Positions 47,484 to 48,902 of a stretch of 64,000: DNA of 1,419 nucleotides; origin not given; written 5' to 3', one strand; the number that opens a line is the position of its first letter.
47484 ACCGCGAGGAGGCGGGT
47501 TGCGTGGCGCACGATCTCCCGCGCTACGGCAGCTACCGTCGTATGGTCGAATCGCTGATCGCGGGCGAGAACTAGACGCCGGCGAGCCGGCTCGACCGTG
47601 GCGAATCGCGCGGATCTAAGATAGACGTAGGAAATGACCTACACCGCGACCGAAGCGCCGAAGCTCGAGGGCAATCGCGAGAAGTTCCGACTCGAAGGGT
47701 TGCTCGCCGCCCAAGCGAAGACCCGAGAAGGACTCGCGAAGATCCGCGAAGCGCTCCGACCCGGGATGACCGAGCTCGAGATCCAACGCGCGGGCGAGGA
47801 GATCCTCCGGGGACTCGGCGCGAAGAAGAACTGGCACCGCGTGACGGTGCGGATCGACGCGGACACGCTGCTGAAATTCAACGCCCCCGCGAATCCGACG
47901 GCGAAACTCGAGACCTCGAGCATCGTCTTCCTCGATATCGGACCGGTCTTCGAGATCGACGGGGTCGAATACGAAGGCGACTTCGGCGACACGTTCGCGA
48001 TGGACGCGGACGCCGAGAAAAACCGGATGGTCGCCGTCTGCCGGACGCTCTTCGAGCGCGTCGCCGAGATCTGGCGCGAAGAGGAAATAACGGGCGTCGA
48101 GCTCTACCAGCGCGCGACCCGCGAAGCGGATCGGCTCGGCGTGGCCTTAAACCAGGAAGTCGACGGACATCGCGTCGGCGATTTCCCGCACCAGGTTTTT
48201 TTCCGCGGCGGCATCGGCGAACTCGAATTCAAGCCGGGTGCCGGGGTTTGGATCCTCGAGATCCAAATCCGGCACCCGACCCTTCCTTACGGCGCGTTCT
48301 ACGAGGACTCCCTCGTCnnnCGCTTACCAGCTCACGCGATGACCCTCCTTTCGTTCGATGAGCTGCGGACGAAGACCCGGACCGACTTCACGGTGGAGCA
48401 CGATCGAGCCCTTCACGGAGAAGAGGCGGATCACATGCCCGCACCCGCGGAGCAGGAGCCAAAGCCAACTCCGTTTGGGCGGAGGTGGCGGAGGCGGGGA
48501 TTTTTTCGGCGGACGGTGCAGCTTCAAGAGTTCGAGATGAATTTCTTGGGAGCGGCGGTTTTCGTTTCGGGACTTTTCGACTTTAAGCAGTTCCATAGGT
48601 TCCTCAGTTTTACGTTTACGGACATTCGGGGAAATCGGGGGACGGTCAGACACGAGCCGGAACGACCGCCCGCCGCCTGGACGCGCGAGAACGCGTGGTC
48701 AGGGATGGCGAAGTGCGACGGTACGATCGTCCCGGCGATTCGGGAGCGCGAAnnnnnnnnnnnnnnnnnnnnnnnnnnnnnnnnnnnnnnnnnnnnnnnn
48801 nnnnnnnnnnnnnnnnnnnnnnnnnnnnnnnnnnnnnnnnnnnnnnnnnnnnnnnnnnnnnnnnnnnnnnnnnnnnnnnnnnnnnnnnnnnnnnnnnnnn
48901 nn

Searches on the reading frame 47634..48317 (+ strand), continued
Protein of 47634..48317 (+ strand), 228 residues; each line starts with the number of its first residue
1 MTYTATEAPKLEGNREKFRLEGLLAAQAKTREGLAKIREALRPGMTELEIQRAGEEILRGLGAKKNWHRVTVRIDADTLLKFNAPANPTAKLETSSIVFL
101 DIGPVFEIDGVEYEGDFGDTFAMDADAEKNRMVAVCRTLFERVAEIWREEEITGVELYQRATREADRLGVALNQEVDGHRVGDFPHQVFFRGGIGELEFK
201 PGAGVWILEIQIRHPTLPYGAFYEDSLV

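Call 17: find_related_loci(query=window:47634-48317:+, collection=genome_contigs, flank=3000)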
Query window:47634-48317:+ (228 aa) in genome_contigs; peptide patterns used: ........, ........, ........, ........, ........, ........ (x = any residue, [..] = any of these).
300 stretches matched a pattern; 108 encode a relative of the query (tblastn E <= 1e-3); the best 80 are kept; 80 distinct loci.
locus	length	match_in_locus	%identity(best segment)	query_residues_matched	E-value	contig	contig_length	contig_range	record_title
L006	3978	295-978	73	1-228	1e-115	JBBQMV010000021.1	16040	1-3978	MAG: Bdellovibrionia bacterium isolate Co_metawrap_363 Cmw_363_k141_11610282_length_16040_cov_7.0000, whole genome shotg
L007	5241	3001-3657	67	10-228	1e-96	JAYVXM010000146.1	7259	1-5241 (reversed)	MAG: Bdellovibrionales bacterium isolate GL85_DN_concoct_39 GL85_DN_concoct_39_145, whole genome shotgun sequence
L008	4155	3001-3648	58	12-227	1e-82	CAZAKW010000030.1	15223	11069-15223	MAG TPA_asm: uncultured Bacteriovoracaceae bacterium isolate SRP329715_co2_196 genome assembly, contig: NODE_7419_length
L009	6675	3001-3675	60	12-228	5e-81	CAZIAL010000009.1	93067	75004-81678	MAG TPA_asm: uncultured Bacteriovoracaceae bacterium isolate SRP329715_co2_37 genome assembly, contig: NODE_502_length_9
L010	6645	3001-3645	45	9-228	1e-54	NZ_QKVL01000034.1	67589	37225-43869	Pseudomonas huaxiensis strain WCHPs060044 34, whole genome shotgun sequence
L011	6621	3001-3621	41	18-228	1e-52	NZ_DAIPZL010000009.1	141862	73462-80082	MAG: Rheinheimera sp. isolate CTOTU10723 NODE_44_length_141862_cov_27.928614, whole genome shotgun sequence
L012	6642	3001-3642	43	9-227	3e-52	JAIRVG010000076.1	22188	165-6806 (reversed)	MAG: Paucimonas sp. isolate Fux382_bin17 k119_722662, whole genome shotgun sequence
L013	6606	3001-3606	45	23-228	3e-52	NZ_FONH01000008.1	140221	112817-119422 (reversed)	Dyella marensis strain UNC178MFTsu3.1, whole genome shotgun sequence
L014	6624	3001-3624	41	17-228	8e-52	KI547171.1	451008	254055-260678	gamma proteobacterium L18 genomic scaffold scaffold00008, whole genome shotgun sequence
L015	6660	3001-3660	42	4-228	6e-52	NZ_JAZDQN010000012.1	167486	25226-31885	Pseudomonas ulcerans strain 147P Seq12, whole genome shotgun sequence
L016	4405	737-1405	42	1-228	1e-51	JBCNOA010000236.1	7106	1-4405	MAG: Dyella sp. isolate SMAGNO115 Contig236, whole genome shotgun sequence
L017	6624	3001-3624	44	16-228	1e-51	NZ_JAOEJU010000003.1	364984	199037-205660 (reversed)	Pseudomonas koreensis strain B1M1-15 contig3, whole genome shotgun sequence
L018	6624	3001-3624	43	16-228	9e-51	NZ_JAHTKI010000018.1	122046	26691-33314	Pseudomonas botevensis strain COW3 scaffold18_size122046, whole genome shotgun sequence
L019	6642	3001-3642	44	9-227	6e-52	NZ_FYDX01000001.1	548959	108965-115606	Pseudomonas sp. Irchel 3E13 isolate Pseudomonas sp. Irchel 3E13, whole genome shotgun sequence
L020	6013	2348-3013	41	2-228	7e-51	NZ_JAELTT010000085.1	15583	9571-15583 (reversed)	Dyella sp. ASV21 NODE_85_length_15583_cov_12.630629, whole genome shotgun sequence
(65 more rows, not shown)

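Call 28: list_cluster_members(proteins=[window:47634-48317:+, window:48339-48752:+])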
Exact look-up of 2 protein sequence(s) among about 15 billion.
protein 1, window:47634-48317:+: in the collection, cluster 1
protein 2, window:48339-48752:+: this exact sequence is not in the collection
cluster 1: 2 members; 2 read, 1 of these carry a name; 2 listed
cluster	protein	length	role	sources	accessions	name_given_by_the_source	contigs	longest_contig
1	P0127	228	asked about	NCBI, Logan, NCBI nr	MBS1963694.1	MAG: aminopeptidase P family protein [Bdellovibrionales bacterium] | aminopeptidase P family protein [Bdellovibrionales bacterium]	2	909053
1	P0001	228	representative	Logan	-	-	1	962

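Call 29: predict_structure(alignment_id=A1)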
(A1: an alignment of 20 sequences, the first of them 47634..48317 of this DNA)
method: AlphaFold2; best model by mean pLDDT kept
length: 228 residues; sequences in the alignment: 20
mean_pLDDT: 93.8   pTM: 0.89
mean pLDDT of the five models: 93.8, 90.2, 89.4, 86.8, 85.5
residues with pLDDT >= 90: 186; 70-90: 42; 50-70: 0; < 50: 0
segments of 3 or more residues with pLDDT < 50: none
pLDDT, mean of each block of 10 residues (from residue 1): 85 89 96 98 97 98 95 96 88 97 96 95 96 98 96 95 98 92 79 91 92 97 95
secondary structure, 60 per line:
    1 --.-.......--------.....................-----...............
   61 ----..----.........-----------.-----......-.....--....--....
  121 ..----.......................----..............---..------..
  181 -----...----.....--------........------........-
elements in order: H5-11 H20-40 H47-60 E71-74 H75-79 E97-102 E104-108 E111-114 E117-122 H127-149 H154-167 E206-213 E220-227

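Call 31: fold_search(model_id=the predicted structure, library=pdb)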
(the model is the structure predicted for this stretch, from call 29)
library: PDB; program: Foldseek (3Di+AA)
matches with E <= 10: 479; with E <= 0.001: 208
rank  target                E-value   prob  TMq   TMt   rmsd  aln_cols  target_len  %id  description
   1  2zsg_B                1.4e-09  1.00  0.76  0.51   3.3       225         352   19  Crystal structure of X-Pro aminopeptidase from Thermotoga maritima MSB8 (released 2008-10-14)
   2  4ege                  1.7e-09  1.00  0.70  0.45   4.2       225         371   20  Crystal Structure of Dipeptidase PepE from Mycobacterium ulcerans (released 2012-04-25)
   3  1wy2_B                2.0e-09  1.00  0.73  0.50   3.6       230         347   17  Crystal Structure of the Prolidase from Pyrococcus horikoshii OT3 (released 2005-02-22)
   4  4fo7_A                2.0e-09  1.00  0.62  0.56   6.1       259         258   16  Pseudomonas aeruginosa MetAP, in Mn form (released 2013-07-03)
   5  1wy2_A                2.6e-09  1.00  0.73  0.49   3.3       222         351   18  Crystal Structure of the Prolidase from Pyrococcus horikoshii OT3 (released 2005-02-22)
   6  8p2k_MA               3.3e-09  1.00  0.64  0.48   5.9       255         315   16  Ternary complex of translating ribosome, NAC and METAP1 (released 2023-07-19)
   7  2gg0                  3.5e-09  1.00  0.62  0.55   6.9       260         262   14  Novel bacterial methionine aminopeptidase inhibitors (released 2006-06-13)
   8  1pv9_A                3.9e-09  1.00  0.73  0.51   3.7       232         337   17  Prolidase from Pyrococcus furiosus (released 2004-03-23)
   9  4fo8_C                4.2e-09  1.00  0.62  0.54   7.4       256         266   17  Pseudomonas aeruginosa MetAP with Met, in Mn form (released 2013-07-03)
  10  4mat                  7.1e-09  1.00  0.62  0.53   6.8       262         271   14  E.COLI METHIONINE AMINOPEPTIDASE HIS79ALA MUTANT (released 1999-06-18)
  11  5yr5                  8.5e-09  1.00  0.63  0.49   6.7       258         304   15  Human methionine aminopeptidase type 1b (F309L mutant) in complex with Ovalicin (released 2018-11-14)
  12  2zsg_A                9.0e-09  1.00  0.70  0.47   3.3       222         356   18  Crystal structure of X-Pro aminopeptidase from Thermotoga maritima MSB8 (released 2008-10-14)
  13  2p99                  9.0e-09  1.00  0.62  0.55   6.2       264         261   14  E. coli methionine aminopeptidase monometalated with inhibitor YE6 (released 2007-11-20)
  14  2mat                  9.5e-09  1.00  0.65  0.57   6.7       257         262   14  E.COLI METHIONINE AMINOPEPTIDASE AT 1.9 ANGSTROM RESOLUTION (released 1999-06-18)
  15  4a6v_A                1.1e-08  1.00  0.60  0.53   7.3       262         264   15  X-ray structures of oxazole hydroxamate EcMetAp-Mn complexes (released 2012-06-13)
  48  1o0x                  8.0e-08  1.00  0.61  0.57   7.3       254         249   15  Crystal structure of Methionine aminopeptidase (TM1478) from Thermotoga maritima at 1.90 A resolution (released 2002-11-06)
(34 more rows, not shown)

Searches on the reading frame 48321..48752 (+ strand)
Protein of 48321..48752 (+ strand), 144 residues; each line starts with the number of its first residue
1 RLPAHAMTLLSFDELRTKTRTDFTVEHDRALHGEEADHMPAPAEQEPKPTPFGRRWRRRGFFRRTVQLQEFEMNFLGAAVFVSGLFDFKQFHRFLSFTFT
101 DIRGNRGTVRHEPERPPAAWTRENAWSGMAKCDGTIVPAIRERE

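Call 4: search_protein_families(library=pfam, proteins=[window:48321-48752:+], max_evalue=1)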
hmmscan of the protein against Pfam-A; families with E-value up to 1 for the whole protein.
window:48321-48752:+ (144 aa): 0 families

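Call 16: search_protein_families(library=ncbifam, proteins=[window:48339-48752:+], max_evalue=0.1)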
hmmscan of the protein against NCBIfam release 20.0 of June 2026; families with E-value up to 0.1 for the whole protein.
window:48339-48752:+ (138 aa): 0 families
